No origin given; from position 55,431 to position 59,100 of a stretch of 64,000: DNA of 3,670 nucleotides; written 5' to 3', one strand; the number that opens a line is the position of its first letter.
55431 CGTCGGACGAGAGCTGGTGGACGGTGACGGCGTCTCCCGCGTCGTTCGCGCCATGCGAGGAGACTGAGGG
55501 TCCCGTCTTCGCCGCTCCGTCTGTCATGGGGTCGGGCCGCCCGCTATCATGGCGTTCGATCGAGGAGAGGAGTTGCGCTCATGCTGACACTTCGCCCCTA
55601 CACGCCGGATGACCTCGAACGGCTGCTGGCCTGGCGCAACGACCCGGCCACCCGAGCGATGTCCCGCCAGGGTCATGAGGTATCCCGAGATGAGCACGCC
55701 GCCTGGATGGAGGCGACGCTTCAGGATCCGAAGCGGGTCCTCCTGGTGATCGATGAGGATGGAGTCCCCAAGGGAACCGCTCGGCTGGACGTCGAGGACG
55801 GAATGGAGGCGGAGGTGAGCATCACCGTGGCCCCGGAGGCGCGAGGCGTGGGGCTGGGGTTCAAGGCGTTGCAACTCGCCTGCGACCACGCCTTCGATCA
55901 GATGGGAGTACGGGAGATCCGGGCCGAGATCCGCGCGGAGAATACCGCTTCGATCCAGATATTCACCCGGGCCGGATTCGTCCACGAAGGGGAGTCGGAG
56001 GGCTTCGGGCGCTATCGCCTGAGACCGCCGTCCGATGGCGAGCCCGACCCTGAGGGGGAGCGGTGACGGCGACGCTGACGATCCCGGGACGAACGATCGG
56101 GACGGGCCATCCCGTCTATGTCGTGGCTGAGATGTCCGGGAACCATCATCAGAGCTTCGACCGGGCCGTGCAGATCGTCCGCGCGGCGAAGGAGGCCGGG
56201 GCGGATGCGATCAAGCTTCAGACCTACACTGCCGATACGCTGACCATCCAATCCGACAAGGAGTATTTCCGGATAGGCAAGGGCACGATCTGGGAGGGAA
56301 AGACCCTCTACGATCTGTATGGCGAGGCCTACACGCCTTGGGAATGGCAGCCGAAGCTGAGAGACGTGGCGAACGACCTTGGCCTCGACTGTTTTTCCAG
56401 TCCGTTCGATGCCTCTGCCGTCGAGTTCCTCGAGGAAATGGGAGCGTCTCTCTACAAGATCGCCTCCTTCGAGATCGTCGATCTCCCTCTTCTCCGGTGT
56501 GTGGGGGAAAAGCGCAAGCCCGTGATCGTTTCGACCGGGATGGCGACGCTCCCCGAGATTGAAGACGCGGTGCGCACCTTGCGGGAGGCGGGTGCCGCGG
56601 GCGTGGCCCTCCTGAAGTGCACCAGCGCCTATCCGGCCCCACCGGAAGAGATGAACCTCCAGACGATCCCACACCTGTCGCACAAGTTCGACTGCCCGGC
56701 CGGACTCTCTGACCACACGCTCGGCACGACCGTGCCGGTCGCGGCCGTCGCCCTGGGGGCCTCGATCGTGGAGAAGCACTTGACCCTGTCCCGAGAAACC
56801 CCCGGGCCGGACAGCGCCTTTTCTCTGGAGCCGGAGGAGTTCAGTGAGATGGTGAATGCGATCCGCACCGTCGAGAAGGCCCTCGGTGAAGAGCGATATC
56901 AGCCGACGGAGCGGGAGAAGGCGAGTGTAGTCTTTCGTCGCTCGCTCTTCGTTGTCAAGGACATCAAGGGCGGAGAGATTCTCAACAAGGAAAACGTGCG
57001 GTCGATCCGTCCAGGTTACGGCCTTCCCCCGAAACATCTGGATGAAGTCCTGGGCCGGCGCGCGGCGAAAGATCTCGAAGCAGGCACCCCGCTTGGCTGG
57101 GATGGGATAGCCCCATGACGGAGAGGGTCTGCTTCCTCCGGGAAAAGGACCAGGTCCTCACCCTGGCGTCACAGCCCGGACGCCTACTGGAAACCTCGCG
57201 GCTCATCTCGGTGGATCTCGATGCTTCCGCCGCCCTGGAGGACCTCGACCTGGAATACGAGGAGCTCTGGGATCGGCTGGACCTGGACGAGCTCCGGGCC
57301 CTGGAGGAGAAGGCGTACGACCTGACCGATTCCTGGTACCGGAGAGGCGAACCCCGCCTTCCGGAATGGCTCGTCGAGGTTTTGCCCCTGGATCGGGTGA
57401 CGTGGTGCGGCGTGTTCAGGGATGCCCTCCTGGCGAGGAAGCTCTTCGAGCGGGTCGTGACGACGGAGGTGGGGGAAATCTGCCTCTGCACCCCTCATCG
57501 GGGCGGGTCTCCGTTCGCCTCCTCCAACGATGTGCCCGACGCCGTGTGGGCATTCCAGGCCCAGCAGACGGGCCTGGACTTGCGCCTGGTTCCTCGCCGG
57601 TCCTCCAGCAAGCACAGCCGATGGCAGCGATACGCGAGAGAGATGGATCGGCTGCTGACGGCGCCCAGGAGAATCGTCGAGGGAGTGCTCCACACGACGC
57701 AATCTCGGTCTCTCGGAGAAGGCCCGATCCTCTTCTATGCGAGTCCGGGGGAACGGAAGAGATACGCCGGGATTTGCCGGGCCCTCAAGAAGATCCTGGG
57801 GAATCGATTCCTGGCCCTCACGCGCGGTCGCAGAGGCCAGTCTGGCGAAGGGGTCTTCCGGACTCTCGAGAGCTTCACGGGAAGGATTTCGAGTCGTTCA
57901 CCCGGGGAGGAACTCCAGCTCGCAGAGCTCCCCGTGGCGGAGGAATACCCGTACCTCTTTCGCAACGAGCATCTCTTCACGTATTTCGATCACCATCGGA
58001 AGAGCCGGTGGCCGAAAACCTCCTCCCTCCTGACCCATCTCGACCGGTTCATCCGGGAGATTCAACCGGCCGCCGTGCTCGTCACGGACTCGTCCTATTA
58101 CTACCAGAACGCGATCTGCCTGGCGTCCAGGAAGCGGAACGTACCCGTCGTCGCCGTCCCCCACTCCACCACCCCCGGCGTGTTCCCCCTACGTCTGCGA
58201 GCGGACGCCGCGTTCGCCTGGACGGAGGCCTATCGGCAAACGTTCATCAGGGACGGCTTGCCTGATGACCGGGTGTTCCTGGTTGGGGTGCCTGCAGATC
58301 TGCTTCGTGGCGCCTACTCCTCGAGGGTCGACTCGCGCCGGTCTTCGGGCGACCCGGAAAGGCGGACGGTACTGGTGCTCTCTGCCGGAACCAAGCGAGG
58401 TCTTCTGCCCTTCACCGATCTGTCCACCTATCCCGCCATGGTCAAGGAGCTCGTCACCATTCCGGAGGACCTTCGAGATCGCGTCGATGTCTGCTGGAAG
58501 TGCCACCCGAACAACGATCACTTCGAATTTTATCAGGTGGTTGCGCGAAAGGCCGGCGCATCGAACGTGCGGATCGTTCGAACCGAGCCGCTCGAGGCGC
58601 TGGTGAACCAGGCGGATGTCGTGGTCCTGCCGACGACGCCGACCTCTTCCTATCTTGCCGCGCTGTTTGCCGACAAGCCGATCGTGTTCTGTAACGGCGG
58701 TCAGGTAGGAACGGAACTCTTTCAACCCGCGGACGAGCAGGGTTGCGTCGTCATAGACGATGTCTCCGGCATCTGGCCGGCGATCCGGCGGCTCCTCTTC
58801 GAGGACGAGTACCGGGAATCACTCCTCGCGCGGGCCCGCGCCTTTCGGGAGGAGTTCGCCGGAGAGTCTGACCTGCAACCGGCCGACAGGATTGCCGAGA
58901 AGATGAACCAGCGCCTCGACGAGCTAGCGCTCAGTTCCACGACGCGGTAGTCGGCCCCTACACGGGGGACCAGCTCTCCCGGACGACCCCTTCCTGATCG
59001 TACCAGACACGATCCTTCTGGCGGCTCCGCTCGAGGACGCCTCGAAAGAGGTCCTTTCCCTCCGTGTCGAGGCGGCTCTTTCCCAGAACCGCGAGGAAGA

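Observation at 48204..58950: PAPS-synthesis operon (sat-NPP-cysC) back-to-back with a complete nonulosonic-acid operon, with no recognisable sulfotransferase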

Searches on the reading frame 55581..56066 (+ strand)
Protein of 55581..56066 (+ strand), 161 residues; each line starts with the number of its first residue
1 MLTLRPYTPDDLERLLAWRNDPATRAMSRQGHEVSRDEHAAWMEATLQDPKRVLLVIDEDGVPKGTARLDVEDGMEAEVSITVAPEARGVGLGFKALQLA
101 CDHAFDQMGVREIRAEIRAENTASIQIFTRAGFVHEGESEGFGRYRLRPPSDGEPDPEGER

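Call 3: search_protein_families(library=pfam, proteins=[window:55581-56066:+], max_evalue=0.01)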
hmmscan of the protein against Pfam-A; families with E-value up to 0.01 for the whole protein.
window:55581-56066:+ (161 aa): 6 families
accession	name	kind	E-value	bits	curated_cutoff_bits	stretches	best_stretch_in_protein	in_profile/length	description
PF13302.13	Acetyltransf_3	-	1.7e-24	87.6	25.4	1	2-134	2-138/138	Acetyltransferase (GNAT) domain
PF00583.31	Acetyltransf_1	-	2.1e-14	54.2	20.7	1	37-133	22-116/116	Acetyltransferase (GNAT) family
PF13523.12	Acetyltransf_8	-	1.2e-11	44.9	27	1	10-138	4-142/145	Acetyltransferase (GNAT) domain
PF13420.13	Acetyltransf_4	-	8.6e-10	39.3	24.3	1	5-145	2-146/155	Acetyltransferase (GNAT) domain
PF13508.13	Acetyltransf_7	-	3.4e-06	27.8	27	1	52-134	3-83/84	Acetyltransferase (GNAT) domain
PF08445.16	FR47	-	0.0095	16.3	22.1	0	80-135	26-79/86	FR47-like protein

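Call 13: search_protein_families(library=ncbifam, proteins=[window:55581-56066:+], max_evalue=0.001)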
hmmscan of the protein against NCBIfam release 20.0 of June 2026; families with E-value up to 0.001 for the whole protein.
window:55581-56066:+ (161 aa): 5 families
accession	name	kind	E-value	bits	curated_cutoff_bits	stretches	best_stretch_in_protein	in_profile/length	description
TIGR03585.1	PseH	equivalog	1.2e-16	61.2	93.1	1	4-141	3-141/156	UDP-4-amino-4,6-dideoxy-N-acetyl-beta-L-altrosamine N-acetyltransferase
TIGR01575.1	rimI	equivalog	1.5e-06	28.4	86.4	1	46-139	26-118/132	ribosomal protein S18-alanine N-acetyltransferase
NF011709.0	PRK15130.1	equivalog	1.8e-06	27.9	218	1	75-138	82-145/186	spermidine N1-acetyltransferase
NF040503.1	resist_ArsN1a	equivalog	2.8e-06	27.2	170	1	34-137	32-137/159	arsinothricin resistance N-acetyltransferase ArsN1 family A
NF058543.1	ActPatMycb56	equivalog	0.00028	19.8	460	1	2-139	139-280/317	acetyltransferase Pat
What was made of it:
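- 55581..56066 (+): GNAT N-acetyltransferase, PseH-like. PseH is the best NCBIfam hit at 61.2 bits, below the 93.1 cutoff (calls 3, 13).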

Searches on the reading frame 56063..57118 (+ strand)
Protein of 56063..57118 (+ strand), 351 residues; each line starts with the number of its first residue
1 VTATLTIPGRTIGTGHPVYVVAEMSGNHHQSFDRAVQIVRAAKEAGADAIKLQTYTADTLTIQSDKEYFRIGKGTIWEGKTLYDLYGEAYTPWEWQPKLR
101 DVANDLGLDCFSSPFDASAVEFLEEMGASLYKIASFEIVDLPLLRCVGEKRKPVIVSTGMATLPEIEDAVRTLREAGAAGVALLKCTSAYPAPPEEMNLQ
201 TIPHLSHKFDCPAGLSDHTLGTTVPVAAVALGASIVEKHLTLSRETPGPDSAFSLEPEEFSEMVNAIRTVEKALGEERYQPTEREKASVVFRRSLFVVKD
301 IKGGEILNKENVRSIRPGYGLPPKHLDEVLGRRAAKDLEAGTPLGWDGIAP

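Call 3: search_protein_families(library=pfam, proteins=[window:56063-57118:+], max_evalue=0.01)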
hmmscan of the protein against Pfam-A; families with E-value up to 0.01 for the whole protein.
window:56063-57118:+ (351 aa): 2 families
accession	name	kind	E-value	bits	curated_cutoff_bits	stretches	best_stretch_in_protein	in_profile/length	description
PF03102.20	NeuB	-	3.3e-92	308.7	22.1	1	38-277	1-239/241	NeuB family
PF08666.17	SAF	-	9.4e-13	48.9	21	1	292-349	1-62/63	SAF domain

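Call 13: search_protein_families(library=ncbifam, proteins=[window:56063-57118:+], max_evalue=0.001)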
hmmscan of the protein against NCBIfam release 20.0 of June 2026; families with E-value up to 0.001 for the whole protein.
window:56063-57118:+ (351 aa): 6 families
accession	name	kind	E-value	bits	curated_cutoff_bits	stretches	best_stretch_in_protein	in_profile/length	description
TIGR03586.1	PseI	equivalog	9.5e-147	488.4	340.25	1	18-344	2-327/327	pseudaminic acid synthase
TIGR03569.1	NeuB_NnaB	equivalog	4.5e-97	325.1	399.65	1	18-342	1-327/329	N-acetylneuraminate synthase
NF006421.0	PRK08673.1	subfamily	1.1e-05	24.9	335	1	99-277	150-336/338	3-deoxy-7-phosphoheptulonate synthase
TIGR01361.1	DAHP_synth_Bsub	equivalog_domain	4.5e-05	23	267.75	1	99-268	81-258/260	3-deoxy-7-phosphoheptulonate synthase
NF009933.0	PRK13396.1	subfamily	0.00024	20.2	486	0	107-276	165-343/352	3-deoxy-7-phosphoheptulonate synthase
NF005556.0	PRK07226.1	subfamily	0.00092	18.6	241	0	161-242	36-116/267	2-amino-3,7-dideoxy-D-threo-hept-6-ulosonate synthase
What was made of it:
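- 56063..57118 (+): pseI, pseudaminic acid synthase. TIGR03586 at 488.4 bits, above the 340.25 cutoff; also matches NeuB and SAF (calls 3, 13).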

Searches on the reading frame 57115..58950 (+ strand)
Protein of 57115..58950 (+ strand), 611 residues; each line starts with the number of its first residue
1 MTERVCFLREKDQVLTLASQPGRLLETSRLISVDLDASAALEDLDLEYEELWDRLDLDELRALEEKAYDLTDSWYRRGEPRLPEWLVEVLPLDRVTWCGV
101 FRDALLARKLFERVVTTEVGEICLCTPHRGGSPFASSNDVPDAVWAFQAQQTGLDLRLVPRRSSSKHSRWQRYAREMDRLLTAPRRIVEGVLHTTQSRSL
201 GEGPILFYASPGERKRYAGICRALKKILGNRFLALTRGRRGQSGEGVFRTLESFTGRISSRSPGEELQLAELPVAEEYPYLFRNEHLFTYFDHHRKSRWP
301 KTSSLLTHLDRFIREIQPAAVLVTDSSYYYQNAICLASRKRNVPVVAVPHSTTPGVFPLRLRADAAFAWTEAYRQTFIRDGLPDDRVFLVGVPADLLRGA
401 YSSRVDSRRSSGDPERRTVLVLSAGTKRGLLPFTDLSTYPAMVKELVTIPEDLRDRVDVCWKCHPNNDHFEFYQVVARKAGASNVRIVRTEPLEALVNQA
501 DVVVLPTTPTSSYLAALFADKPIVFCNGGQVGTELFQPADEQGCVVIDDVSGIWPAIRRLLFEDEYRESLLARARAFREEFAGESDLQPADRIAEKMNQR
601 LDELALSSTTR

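Call 3: search_protein_families(library=pfam, proteins=[window:57115-58950:+], max_evalue=0.01)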
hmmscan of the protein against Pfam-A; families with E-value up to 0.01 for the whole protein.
window:57115-58950:+ (611 aa): 2 families
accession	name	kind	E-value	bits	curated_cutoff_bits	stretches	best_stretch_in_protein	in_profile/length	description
PF13439.12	Glyco_transf_4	-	3.9e-05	24.2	28.5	1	282-389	33-161/170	Glycosyltransferase Family 4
PF13579.12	Glyco_trans_4_4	-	0.00036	21.3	29.7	1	296-390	50-155/158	Glycosyl transferase 4-like domain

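Call 13: search_protein_families(library=ncbifam, proteins=[window:57115-58950:+], max_evalue=0.001)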
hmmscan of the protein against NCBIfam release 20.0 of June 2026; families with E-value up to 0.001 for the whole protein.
window:57115-58950:+ (611 aa): 1 family
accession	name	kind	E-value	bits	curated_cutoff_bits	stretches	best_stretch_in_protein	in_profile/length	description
NF046086.1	BFO_1060_trans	domain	0.00011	21.5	200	0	458-587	222-350/365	BFO_1060 family glycosyltransferase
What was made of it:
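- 57115..58950 (+): 611-aa terminal gene of the pse operon, probably a GT-B-type (pseudaminyl?) transferase. Weak Glyco_transf_4 and BFO_1060 glycosyltransferase hits (calls 3, 13).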

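Call 69: find_homologous_proteins(query=window:57115-58950:+, max_evalue=0.00001)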
Query window:57115-58950:+ (611 aa): 2 proteins with E <= 0.00001 among 8000 candidates.
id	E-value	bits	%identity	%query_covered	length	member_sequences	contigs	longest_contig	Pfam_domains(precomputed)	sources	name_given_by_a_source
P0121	0.0e+0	1390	100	100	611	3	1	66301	-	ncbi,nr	ncbi:MAG: hypothetical protein O7H41_02075 [Planctomycetota bacterium]|nr:hypothetical protein [Plan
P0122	4.1e-181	622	49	99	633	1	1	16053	PF13579.13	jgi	-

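Call 70: find_encoding_contigs(protein=P0122, flank=10000, max_places=2)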
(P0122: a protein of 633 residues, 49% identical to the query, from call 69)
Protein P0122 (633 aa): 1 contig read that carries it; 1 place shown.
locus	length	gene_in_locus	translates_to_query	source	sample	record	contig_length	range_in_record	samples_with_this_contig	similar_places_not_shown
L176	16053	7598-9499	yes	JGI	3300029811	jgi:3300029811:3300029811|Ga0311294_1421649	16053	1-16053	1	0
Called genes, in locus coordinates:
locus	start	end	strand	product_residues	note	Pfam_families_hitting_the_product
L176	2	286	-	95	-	?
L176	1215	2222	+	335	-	PF01073:3Beta_HSD, PF01370:Epimerase, PF02719:Polysacc_synt_2, PF04321:RmlD_sub_bind, PF05368:NmrA (weak), PF07993:NAD_binding_4 (weak), PF13460:NAD_binding_10, PF16363:GDP_Man_Dehyd, +1 more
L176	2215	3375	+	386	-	PF01041:DegT_DnrJ_EryC1, PF00155:Aminotran_1_2, PF01212:Beta_elim_lyase (weak), PF01053:Cys_Met_Meta_PP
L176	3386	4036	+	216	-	PF08242:Methyltransf_12 (faint), PF13489:Methyltransf_23, PF08241:Methyltransf_11, PF13649:Methyltransf_25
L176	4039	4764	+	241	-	PF02348:CTP_transf_3, PF12804:NTP_transf_3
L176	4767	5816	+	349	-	PF04101:Glyco_tran_28_C (weak)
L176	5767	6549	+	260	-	PF25087:GMPPB_C (faint), PF00132:Hexapep (weak), PF25084:LbH_EIF2B (faint)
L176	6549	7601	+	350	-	PF03102:NeuB, PF08666:SAF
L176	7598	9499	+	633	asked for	PF13579:Glyco_trans_4_4 (weak)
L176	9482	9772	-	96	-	PF01073:3Beta_HSD, PF01370:Epimerase, PF02719:Polysacc_synt_2, PF13460:NAD_binding_10 (weak)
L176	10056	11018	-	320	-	PF13489:Methyltransf_23, PF08241:Methyltransf_11 (faint), PF08242:Methyltransf_12 (weak), PF13649:Methyltransf_25 (faint)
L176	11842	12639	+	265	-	PF13489:Methyltransf_23, PF08241:Methyltransf_11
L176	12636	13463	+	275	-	PF13489:Methyltransf_23, PF08241:Methyltransf_11, PF08242:Methyltransf_12 (weak)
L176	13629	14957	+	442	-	PF00534:Glycos_transf_1, PF13692:Glyco_trans_1_4, PF13524:Glyco_trans_1_2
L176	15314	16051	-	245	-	?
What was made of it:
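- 57115..58950 (+): The only homologue (49% identity) is also the last gene of a pse operon, with its start overlapping the end of pseI (call 70).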

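Call 71: find_encoding_contigs(protein=P0121, flank=10000, max_places=2)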
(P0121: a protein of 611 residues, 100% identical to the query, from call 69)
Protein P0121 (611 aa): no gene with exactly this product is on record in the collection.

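Call 74: search_solved_structures(query=A3, max_evalue=10, show_alignments=0)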
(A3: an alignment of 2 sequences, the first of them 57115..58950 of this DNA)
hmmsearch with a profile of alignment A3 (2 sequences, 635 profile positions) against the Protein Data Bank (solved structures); distinct sequences matched with E-value up to 10: 7.
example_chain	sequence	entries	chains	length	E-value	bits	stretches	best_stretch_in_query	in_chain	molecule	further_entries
8sxv_A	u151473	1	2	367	0.0061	18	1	323-426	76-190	UDP-2,3-diacetamido-2,3-dideoxy-glucuronic acid-2-epimerase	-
8sxy_A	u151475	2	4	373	0.0063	17.9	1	323-426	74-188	UDP-2,3-diacetamido-2,3-dideoxy-glucuronic acid-2-epimerase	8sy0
8sxw_A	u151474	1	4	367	0.0065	17.9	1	324-426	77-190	UDP-2,3-diacetamido-2,3-dideoxy-glucuronic acid-2-epimerase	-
8sy9_A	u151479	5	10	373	0.0067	17.8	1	324-426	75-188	UDP-2,3-diacetamido-2,3-dideoxy-glucuronic acid-2-epimerase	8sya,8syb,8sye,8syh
8syd_A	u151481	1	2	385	0.0071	17.7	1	323-425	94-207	UDP-2,3-diacetamido-2,3-dideoxy-glucuronic acid-2-epimerase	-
6njc_A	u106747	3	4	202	1.4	10.1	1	253-300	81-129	Sialate O-acetylesterase | Lysophospholipase L1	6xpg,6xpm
7pzg_AAA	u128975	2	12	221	1.7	9.9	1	253-300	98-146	Lysophospholipase L1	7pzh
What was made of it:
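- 57115..58950 (+): Profile hits to GT-B-fold epimerases at E 0.006 (call 74).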

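Call 82: predict_structure(alignment_id=A3)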
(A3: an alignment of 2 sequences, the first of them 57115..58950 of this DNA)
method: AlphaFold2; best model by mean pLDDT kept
length: 611 residues; sequences in the alignment: 2
mean_pLDDT: 50.4   pTM: 0.34
mean pLDDT of the five models: 50.4, 43.7, 43.5, 42.0, 32.8
residues with pLDDT >= 90: 0; 70-90: 92; 50-70: 218; < 50: 301
segments of 3 or more residues with pLDDT < 50: 76-80, 92-96, 127-138, 162-306, 325-329, 347-369, 391-414, 425-438, 507-517, 529-542, 580-598, 600-611
pLDDT, mean of each block of 10 residues (from residue 1): 62 61 62 62 68 61 67 52 60 49 70 68 57 47 72 68 33 30 29 27 34 36 39 32 31 36 31 27 30 32 48 57 51 60 54 25 39 54 53 34 26 58 45 40 74 80 61 68 71 62 61 47 60 37 60 79 72 56 34 42 37 25
secondary structure, 60 per line:
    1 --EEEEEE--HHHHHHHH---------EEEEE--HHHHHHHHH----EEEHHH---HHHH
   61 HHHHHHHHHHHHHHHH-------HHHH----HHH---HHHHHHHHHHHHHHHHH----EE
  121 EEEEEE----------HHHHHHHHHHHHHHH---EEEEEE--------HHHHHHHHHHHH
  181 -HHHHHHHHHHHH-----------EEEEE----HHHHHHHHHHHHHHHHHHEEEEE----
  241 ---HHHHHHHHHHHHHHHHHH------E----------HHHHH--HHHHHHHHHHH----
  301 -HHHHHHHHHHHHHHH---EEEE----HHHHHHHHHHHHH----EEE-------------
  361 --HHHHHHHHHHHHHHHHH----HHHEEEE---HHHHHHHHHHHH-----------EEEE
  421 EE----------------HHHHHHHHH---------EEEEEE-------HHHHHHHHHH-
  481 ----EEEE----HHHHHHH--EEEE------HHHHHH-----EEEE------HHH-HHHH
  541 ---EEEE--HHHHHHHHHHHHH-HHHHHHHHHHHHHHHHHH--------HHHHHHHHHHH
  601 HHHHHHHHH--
elements in order: E3-8 H11-18 E28-32 H35-43 E48-50 H57-76 H84-87 H98-114 E119-126 H137-151 E155-160 H169-180 H182-193 E205-209 H214-231 E232-236 H244-261 H279-283 H286-296 H302-316 E320-323 H328-340 E345-347 H363-379 E387-390 H394-405 E417-422 H439-447 E457-462 H470-479 E485-488 H493-499 E502-505 H512-517 E523-526 H537-540 E544-547 H550-562 H564-581 H590-609
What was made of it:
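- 57115..58950 (+): The AF2 model is too poor to use (pLDDT 50, call 82).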
